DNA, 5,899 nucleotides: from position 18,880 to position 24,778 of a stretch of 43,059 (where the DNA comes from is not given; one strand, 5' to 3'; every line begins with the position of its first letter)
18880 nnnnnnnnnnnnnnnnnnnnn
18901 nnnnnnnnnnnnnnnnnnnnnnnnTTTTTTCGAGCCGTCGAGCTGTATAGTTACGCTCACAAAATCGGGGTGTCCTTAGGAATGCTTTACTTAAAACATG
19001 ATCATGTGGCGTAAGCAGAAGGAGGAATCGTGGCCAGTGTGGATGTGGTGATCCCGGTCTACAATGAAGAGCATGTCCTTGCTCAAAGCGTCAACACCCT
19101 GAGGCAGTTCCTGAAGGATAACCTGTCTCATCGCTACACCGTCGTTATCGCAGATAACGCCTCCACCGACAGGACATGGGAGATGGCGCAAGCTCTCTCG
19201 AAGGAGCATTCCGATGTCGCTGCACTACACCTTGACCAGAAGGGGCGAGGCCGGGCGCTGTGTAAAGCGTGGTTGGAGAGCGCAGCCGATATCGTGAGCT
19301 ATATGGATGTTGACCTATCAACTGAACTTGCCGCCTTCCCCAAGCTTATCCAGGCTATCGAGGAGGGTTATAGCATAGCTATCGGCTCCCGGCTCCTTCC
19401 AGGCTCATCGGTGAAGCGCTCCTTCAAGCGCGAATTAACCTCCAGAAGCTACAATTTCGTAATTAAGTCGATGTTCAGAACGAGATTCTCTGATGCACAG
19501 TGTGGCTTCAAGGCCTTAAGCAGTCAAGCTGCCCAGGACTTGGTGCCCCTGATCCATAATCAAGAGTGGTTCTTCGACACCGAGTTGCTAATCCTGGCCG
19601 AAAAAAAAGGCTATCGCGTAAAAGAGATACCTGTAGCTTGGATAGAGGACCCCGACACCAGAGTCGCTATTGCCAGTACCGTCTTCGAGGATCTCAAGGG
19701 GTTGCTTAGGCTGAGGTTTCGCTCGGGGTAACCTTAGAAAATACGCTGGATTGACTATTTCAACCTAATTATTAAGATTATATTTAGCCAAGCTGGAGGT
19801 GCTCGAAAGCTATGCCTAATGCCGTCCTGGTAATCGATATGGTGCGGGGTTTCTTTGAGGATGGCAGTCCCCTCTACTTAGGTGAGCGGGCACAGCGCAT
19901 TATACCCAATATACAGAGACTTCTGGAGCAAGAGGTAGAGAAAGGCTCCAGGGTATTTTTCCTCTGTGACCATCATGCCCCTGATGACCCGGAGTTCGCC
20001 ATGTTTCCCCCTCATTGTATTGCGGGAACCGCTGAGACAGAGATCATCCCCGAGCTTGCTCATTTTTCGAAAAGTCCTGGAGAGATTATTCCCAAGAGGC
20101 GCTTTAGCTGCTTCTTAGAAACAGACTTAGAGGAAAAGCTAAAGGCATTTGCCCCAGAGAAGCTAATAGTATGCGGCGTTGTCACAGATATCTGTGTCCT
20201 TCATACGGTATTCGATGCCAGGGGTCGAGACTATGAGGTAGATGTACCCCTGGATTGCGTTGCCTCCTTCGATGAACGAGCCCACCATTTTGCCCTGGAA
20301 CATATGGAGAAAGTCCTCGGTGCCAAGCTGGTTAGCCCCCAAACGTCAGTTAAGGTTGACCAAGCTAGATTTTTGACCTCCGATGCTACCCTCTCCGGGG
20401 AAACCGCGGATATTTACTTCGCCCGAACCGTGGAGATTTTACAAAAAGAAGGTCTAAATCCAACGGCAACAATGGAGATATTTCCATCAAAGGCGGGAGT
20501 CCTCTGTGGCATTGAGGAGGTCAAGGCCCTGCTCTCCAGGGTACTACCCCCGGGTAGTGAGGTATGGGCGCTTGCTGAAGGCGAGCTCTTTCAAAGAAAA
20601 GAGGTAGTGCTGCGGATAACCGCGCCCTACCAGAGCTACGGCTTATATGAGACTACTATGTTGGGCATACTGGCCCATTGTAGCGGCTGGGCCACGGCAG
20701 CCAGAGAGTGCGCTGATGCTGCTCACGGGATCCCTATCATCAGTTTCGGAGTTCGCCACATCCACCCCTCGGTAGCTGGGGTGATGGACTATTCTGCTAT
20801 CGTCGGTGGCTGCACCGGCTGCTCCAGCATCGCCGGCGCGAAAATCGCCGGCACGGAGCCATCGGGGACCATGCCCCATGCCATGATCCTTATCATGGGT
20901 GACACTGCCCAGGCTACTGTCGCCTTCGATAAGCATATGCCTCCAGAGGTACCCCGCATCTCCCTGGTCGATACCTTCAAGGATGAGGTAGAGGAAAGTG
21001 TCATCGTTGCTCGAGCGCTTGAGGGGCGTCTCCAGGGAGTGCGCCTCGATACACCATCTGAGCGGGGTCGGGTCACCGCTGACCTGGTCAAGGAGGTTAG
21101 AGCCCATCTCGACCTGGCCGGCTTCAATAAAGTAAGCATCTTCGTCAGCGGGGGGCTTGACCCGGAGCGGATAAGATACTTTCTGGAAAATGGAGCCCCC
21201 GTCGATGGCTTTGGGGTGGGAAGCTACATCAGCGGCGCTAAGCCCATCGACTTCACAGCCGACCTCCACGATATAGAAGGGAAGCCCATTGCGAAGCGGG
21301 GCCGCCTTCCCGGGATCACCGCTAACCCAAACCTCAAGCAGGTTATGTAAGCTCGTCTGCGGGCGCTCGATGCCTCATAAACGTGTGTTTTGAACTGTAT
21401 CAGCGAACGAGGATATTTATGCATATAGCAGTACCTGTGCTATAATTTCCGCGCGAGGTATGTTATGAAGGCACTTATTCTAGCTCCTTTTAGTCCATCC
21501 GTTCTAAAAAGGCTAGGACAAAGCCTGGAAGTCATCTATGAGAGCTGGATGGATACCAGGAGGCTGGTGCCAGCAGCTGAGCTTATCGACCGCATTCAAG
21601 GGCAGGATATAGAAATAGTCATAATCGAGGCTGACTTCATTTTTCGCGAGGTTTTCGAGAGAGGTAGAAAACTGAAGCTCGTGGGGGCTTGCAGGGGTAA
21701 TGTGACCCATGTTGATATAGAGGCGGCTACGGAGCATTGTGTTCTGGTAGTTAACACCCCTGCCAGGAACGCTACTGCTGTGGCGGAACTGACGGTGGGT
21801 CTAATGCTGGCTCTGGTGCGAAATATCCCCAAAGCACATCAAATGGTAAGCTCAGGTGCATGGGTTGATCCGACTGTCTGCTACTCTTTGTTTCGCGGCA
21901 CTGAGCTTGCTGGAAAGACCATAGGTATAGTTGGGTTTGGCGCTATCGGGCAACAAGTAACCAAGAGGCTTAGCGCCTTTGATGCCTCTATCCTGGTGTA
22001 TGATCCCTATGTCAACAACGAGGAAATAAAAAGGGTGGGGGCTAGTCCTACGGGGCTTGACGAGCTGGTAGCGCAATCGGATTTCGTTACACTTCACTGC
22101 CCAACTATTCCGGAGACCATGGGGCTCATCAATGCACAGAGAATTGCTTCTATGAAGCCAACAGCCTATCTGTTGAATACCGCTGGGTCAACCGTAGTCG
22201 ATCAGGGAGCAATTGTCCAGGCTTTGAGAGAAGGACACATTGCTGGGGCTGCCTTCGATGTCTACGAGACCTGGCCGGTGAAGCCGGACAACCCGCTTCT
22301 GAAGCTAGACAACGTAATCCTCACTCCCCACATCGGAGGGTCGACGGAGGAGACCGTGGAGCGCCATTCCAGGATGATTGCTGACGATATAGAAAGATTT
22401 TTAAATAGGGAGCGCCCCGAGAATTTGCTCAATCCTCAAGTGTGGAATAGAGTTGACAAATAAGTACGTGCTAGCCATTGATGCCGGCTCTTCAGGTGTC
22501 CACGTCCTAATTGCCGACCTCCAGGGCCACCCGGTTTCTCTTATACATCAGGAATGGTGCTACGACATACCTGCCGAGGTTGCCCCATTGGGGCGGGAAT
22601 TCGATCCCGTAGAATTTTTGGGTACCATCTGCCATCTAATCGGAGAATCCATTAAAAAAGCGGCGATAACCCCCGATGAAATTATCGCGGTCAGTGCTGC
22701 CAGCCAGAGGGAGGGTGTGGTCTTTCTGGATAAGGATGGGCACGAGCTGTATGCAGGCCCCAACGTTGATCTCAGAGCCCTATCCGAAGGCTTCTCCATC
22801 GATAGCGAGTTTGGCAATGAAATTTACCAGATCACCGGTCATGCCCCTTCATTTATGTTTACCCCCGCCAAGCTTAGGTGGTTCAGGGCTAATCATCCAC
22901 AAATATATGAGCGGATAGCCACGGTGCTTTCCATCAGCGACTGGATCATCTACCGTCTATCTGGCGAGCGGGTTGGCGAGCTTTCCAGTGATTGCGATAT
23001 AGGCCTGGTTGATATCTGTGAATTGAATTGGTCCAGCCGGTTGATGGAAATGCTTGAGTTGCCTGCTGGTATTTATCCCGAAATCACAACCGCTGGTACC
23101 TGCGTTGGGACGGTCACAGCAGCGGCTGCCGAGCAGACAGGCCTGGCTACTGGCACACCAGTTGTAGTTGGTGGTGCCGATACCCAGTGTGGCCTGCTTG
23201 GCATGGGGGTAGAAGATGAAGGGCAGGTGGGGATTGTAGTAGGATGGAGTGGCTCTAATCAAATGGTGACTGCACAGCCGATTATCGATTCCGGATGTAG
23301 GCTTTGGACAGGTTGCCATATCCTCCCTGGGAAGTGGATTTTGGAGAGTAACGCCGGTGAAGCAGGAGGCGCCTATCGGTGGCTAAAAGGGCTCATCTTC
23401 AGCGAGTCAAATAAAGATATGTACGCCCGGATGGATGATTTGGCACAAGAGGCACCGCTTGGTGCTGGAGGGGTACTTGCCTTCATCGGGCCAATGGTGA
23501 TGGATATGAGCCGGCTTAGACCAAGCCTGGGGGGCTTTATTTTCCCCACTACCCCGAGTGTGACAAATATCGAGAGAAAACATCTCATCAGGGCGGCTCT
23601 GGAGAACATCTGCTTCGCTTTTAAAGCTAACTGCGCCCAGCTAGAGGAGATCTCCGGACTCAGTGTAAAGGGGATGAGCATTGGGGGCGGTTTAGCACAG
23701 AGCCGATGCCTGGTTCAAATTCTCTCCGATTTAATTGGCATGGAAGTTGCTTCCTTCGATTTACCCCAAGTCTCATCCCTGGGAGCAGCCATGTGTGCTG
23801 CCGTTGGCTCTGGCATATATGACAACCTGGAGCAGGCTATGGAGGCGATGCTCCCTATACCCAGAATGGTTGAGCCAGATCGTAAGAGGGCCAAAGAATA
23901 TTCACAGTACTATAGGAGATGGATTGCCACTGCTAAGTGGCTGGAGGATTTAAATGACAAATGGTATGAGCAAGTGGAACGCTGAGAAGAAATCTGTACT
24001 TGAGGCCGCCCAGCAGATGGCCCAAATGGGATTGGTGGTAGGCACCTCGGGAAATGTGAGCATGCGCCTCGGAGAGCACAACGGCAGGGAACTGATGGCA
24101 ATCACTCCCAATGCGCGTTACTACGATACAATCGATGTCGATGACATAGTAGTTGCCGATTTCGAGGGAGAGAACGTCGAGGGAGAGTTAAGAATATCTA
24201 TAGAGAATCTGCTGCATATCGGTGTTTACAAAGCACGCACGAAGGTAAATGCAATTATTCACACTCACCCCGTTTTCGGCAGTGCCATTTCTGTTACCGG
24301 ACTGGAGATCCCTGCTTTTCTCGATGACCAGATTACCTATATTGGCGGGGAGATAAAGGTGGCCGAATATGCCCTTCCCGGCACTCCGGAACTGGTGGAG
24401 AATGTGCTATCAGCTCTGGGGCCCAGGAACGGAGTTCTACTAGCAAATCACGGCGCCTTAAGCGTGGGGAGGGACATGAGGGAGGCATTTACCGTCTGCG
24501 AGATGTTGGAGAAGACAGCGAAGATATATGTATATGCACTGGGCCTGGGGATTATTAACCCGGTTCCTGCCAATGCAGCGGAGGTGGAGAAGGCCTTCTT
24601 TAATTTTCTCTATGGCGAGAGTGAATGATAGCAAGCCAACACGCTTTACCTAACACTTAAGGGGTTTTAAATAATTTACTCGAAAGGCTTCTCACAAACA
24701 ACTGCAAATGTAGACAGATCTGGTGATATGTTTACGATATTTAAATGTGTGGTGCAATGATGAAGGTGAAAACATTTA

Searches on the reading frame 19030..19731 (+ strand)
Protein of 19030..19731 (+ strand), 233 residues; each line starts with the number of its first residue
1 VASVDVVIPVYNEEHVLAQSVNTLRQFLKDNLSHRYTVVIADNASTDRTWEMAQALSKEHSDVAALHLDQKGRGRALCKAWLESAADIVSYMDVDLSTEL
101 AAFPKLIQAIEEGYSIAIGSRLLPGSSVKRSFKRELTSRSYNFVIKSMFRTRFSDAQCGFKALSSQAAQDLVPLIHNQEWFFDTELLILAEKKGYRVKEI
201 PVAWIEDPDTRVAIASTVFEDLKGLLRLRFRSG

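Call 63: search_protein_families(library=pfam, proteins=[window:19030-19731:+], max_evalue=0.00001)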
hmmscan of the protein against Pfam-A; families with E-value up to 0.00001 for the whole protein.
window:19030-19731:+ (233 aa): 1 family
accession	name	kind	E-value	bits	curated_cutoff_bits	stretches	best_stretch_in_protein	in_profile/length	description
PF00535.33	Glycos_transf_2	-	3.3e-24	86.1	23.3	1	6-170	2-166/168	Glycosyl transferase family 2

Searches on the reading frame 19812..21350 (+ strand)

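Call 63: search_protein_families(library=pfam, proteins=[window:19812-21350:+], max_evalue=0.00001)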
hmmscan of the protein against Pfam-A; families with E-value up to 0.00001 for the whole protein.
window:19812-21350:+ (512 aa): 3 families
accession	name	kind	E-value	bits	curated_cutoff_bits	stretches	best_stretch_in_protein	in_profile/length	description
PF00857.26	Isochorismatase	-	2.9e-37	128.9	27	1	4-169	2-167/175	Isochorismatase domain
PF02749.22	QRPTase_N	-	1.9e-20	73.3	27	1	200-291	1-82/82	Quinolinate phosphoribosyl transferase, N-terminal domain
PF01729.25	QRPTase_C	-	1e-14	55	23.1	1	294-482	2-167/169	Quinolinate phosphoribosyl transferase, C-terminal domain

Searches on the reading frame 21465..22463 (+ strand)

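Call 63: search_protein_families(library=pfam, proteins=[window:21465-22463:+], max_evalue=0.00001)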
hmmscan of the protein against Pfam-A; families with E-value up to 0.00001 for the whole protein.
window:21465-22463:+ (332 aa): 2 families
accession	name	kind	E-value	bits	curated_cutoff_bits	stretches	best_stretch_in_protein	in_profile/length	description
PF02826.25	2-Hacid_dh_C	-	8.3e-61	204.9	25.1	1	111-291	1-178/178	D-isomer specific 2-hydroxyacid dehydrogenase, NAD binding domain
PF00389.36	2-Hacid_dh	-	2.1e-18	66.8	24.6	1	4-323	2-134/134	D-isomer specific 2-hydroxyacid dehydrogenase, catalytic domain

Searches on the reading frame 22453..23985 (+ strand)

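Call 63: search_protein_families(library=pfam, proteins=[window:22453-23985:+], max_evalue=0.00001)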
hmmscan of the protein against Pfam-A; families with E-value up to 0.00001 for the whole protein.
window:22453-23985:+ (510 aa): 2 families
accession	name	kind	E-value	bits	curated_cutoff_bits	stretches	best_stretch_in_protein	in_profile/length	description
PF00370.27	FGGY_N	-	1.2e-42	146.6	28.8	1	5-250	1-245/245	FGGY family of carbohydrate kinases, N-terminal domain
PF02782.22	FGGY_C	-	4.9e-16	59.5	27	1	266-452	8-197/198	FGGY family of carbohydrate kinases, C-terminal domain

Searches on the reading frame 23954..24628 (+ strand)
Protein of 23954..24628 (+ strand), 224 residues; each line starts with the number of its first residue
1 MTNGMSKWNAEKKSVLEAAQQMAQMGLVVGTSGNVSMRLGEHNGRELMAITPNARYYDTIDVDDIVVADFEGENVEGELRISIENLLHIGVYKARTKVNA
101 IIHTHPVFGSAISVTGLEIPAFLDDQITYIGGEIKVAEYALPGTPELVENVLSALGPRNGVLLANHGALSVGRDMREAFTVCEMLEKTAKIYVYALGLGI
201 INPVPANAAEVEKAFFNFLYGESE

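Call 63: search_protein_families(library=pfam, proteins=[window:23954-24628:+], max_evalue=0.00001)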
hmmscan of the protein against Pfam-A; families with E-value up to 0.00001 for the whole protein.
window:23954-24628:+ (224 aa): 1 family
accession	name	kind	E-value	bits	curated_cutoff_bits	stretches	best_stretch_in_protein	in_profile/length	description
PF00596.27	Aldolase_II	-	1.1e-47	162.7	22.2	1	15-193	3-183/183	Class II Aldolase and Adducin N-terminal domain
